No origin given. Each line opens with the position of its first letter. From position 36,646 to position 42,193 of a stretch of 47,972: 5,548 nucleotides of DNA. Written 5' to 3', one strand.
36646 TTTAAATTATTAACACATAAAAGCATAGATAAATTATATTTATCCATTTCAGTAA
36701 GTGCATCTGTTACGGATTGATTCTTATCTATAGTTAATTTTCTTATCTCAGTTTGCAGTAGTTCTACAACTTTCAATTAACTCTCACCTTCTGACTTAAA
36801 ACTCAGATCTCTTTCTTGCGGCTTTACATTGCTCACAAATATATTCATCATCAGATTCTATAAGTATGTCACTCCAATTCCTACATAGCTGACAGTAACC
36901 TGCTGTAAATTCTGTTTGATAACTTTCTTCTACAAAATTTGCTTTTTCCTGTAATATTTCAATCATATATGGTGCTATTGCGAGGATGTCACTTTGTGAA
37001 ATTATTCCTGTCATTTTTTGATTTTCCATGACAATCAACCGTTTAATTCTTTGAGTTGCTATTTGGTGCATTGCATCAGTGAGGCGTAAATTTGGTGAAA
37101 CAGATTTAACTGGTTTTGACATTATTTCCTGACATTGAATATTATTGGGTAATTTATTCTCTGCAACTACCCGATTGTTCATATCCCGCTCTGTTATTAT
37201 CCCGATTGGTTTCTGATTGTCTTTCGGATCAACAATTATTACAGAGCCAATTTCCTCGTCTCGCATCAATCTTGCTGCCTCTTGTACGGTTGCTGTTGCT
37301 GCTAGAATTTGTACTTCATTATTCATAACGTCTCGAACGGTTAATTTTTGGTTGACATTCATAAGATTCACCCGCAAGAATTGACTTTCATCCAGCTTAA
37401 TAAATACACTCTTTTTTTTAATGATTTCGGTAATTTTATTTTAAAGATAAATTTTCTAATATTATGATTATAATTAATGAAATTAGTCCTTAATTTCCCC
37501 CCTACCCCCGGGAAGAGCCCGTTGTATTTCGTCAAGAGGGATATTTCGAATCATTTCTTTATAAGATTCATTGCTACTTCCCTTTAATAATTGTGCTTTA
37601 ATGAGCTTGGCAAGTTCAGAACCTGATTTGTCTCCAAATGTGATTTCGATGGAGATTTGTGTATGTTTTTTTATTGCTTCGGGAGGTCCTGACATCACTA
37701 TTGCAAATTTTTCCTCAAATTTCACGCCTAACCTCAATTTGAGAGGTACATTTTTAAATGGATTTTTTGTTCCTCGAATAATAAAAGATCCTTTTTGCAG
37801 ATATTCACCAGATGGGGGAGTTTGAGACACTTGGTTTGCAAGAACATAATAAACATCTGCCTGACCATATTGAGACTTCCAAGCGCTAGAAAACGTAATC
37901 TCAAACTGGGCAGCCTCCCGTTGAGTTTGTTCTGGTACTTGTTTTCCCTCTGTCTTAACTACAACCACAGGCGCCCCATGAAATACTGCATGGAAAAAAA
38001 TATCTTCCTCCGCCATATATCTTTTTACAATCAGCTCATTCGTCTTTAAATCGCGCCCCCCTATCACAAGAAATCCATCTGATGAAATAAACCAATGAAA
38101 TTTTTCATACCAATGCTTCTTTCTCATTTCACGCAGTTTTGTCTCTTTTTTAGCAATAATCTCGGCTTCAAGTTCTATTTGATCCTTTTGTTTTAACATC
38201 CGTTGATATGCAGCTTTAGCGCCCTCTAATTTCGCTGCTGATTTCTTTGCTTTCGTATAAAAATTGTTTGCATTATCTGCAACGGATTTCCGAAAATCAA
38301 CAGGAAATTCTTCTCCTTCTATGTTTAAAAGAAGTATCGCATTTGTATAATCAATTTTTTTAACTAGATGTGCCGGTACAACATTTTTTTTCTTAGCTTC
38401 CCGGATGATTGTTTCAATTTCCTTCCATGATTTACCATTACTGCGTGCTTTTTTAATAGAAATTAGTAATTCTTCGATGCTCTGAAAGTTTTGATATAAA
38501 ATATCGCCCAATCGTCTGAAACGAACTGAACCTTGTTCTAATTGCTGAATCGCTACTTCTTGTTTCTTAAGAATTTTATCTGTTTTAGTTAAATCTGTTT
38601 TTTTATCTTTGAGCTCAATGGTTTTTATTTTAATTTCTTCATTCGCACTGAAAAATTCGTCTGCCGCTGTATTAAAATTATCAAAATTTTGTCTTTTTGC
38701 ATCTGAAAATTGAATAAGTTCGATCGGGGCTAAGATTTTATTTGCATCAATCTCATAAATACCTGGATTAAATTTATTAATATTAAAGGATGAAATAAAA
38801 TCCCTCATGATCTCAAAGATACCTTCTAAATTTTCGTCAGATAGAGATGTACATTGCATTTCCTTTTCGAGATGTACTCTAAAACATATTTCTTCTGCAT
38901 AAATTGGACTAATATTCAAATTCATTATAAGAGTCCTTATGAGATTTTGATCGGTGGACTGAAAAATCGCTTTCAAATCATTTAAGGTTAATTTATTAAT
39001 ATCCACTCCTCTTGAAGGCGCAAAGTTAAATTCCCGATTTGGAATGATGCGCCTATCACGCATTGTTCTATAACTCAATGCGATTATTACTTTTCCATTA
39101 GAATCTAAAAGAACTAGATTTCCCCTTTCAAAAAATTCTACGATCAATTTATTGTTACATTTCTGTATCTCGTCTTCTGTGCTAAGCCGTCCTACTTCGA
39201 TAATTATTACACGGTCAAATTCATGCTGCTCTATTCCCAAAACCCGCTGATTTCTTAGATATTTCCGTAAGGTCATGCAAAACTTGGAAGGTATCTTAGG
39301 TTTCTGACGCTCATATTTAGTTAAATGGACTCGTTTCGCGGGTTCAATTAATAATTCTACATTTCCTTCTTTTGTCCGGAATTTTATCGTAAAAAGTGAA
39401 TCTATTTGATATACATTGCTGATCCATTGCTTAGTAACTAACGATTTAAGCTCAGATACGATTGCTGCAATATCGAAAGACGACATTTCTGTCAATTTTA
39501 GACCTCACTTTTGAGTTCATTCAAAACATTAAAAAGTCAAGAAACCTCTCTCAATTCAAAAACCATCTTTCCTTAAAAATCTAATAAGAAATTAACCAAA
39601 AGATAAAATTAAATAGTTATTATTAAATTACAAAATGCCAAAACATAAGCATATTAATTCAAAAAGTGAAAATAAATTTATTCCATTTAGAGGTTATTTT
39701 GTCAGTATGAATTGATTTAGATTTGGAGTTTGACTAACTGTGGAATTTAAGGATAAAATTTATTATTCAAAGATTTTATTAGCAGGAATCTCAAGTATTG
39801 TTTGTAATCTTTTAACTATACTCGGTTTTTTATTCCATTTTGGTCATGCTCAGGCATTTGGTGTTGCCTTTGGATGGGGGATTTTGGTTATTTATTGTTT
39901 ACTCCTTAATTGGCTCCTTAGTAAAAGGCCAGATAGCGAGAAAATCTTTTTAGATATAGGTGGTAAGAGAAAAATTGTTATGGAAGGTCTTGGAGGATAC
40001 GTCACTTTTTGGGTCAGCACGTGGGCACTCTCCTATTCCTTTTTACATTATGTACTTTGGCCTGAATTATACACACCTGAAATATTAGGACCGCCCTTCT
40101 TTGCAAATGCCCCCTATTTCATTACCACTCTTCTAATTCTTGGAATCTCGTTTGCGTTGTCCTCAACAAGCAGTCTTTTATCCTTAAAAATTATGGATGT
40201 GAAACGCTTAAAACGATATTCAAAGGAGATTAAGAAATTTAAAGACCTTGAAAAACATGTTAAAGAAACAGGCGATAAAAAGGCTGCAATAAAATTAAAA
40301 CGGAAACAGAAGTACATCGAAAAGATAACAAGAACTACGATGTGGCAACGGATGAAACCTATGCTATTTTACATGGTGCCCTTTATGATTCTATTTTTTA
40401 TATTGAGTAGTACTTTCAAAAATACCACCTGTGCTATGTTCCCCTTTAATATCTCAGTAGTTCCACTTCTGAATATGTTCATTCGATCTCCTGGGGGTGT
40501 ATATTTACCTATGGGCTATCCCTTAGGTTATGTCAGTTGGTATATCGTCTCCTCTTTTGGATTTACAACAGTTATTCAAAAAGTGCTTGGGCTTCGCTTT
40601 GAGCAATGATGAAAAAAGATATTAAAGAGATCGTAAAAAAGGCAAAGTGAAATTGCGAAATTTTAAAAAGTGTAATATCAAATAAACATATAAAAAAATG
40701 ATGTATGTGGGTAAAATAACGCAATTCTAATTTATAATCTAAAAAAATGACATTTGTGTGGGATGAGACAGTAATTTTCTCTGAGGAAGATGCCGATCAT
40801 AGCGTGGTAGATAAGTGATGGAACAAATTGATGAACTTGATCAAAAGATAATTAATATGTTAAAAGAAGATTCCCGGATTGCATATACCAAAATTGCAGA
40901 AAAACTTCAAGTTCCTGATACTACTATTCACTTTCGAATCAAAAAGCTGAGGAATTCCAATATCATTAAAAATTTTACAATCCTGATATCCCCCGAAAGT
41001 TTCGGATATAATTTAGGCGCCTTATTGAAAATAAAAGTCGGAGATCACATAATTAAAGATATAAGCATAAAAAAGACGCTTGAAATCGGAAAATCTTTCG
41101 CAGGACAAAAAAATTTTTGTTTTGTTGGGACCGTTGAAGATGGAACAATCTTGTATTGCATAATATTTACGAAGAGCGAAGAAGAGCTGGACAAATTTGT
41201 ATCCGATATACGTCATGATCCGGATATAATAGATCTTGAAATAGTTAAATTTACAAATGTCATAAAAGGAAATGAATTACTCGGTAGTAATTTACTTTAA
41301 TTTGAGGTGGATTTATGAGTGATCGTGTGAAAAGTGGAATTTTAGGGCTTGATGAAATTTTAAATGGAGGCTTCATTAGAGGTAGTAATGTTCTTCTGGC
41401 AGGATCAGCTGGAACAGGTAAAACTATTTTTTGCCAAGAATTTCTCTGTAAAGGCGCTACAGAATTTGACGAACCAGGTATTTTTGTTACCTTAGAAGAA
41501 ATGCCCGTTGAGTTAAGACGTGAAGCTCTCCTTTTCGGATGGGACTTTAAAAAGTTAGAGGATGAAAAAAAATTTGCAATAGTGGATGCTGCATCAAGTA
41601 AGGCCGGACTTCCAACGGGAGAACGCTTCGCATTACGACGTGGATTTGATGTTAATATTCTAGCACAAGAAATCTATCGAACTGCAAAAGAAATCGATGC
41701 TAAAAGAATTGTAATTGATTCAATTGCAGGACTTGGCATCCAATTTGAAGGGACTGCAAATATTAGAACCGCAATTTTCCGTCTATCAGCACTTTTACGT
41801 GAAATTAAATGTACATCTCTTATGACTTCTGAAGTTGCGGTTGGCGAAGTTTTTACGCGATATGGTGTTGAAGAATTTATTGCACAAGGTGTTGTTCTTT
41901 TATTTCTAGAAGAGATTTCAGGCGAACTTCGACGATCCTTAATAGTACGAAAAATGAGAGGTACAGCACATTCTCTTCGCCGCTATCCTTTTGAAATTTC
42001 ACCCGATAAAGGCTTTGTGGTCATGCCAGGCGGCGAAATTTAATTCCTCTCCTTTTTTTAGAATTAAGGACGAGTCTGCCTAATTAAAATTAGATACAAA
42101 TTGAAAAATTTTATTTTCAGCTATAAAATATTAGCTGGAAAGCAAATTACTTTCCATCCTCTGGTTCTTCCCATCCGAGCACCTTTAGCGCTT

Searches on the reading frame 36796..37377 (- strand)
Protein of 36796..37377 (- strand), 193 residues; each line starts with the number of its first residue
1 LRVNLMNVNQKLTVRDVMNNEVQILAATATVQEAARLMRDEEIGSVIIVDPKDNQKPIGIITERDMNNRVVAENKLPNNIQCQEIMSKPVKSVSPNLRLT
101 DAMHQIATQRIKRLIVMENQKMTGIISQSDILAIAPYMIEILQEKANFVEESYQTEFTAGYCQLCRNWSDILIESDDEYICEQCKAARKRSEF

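Call 28: search_protein_families(library=pfam, proteins=[window:36796-37377:-], max_evalue=0.001)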
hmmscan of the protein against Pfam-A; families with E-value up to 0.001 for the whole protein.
window:36796-37377:- (193 aa): 1 family
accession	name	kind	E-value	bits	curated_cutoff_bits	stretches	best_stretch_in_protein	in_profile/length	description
PF00571.33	CBS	-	3e-24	85.5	24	2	14-66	1-51/57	CBS domain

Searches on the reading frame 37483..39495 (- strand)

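Call 28: search_protein_families(library=pfam, proteins=[window:37483-39495:-], max_evalue=0.001)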
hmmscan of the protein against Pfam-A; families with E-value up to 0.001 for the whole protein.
window:37483-39495:- (670 aa): 2 families
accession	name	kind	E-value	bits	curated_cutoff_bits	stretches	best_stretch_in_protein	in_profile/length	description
PF05833.16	NFACT_N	-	9.9e-63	212.9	31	1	6-458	2-434/456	NFACT N-terminal and middle domains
PF05670.18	NFACT-R_1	-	1.1e-35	122.9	29.8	1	465-575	1-112/112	NFACT protein RNA binding domain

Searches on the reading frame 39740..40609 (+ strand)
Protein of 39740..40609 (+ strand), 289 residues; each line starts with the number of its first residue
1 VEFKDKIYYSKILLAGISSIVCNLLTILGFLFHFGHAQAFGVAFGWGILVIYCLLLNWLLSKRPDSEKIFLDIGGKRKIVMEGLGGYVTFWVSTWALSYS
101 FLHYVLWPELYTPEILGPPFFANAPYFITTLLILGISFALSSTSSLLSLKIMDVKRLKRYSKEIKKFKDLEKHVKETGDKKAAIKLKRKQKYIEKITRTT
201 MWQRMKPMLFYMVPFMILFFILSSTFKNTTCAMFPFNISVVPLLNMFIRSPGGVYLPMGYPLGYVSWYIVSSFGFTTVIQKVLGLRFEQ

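Call 28: search_protein_families(library=pfam, proteins=[window:39740-40609:+], max_evalue=0.001)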
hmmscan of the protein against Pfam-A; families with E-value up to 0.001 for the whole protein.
window:39740-40609:+ (289 aa): 1 family
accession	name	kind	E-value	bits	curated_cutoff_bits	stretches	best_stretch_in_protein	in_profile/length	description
PF01956.21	EMC3_TMCO1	-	1.4e-20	74.1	27.1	1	130-285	16-167/169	Integral membrane protein EMC3/TMCO1-like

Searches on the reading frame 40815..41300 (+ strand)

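Call 28: search_protein_families(library=pfam, proteins=[window:40815-41300:+], max_evalue=0.001)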
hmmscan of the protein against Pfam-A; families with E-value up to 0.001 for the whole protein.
window:40815-41300:+ (161 aa): 4 families
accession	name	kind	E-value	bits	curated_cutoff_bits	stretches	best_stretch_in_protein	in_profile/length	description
PF13404.12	HTH_AsnC-type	-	2.2e-12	47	27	1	5-46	1-42/42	AsnC-type helix-turn-helix domain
PF13412.12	HTH_24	-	3.9e-11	42.8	21.9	1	6-52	2-48/48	Winged helix-turn-helix DNA-binding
PF22482.2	AsnC_trans_reg_3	-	3.7e-08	33.8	24.4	1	69-157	5-93/95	PF0864 C-terminal dimeric alpha+beta barrel domain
PF08279.18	HTH_11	-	0.0002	21.6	25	1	10-65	3-54/55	HTH domain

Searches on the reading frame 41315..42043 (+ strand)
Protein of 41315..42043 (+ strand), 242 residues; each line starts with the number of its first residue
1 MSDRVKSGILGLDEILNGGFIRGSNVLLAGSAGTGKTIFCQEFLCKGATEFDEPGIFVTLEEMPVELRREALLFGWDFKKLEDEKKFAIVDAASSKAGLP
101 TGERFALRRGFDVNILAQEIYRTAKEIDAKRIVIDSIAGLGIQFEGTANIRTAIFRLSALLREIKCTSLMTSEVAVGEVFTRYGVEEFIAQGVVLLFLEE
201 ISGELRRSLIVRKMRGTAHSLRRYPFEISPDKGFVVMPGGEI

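Call 28: search_protein_families(library=pfam, proteins=[window:41315-42043:+], max_evalue=0.001)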
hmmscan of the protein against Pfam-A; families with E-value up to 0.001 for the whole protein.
window:41315-42043:+ (242 aa): 2 families
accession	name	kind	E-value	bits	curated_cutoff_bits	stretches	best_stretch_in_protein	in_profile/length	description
PF06745.19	ATPase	-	1.5e-74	250.7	26.6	1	5-239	1-229/231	KaiC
PF13481.12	AAA_25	-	1.6e-05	25.1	27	1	14-171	24-187/195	AAA domain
